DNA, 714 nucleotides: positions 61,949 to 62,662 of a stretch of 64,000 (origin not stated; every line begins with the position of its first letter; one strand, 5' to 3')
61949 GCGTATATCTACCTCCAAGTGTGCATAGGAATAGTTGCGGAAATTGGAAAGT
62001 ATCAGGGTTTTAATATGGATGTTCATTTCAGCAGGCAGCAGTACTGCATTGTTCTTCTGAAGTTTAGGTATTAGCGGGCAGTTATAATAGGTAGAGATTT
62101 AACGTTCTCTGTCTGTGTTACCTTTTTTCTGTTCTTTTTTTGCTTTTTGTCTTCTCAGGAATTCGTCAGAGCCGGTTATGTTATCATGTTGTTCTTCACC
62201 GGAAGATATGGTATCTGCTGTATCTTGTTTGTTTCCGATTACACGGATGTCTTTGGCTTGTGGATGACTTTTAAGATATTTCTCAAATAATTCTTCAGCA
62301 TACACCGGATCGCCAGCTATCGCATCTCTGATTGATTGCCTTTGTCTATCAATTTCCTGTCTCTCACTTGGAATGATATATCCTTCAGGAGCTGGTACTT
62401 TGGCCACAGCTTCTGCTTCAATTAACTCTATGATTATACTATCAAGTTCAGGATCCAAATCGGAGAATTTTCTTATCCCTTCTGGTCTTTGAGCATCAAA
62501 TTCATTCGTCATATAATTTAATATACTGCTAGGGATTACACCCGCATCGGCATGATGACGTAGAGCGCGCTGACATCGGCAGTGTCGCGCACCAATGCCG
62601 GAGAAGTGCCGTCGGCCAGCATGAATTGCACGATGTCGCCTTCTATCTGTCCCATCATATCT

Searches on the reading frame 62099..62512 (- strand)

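Call 28: search_protein_families(library=pfam, proteins=[window:62099-62512:-], max_evalue=0.01)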
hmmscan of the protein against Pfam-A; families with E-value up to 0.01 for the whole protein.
window:62099-62512:- (137 aa): 1 family
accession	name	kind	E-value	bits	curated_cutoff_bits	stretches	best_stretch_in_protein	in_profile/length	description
PF14713.11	DUF4464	-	0.00082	19.4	27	1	74-132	7-65/230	Domain of unknown function (DUF4464)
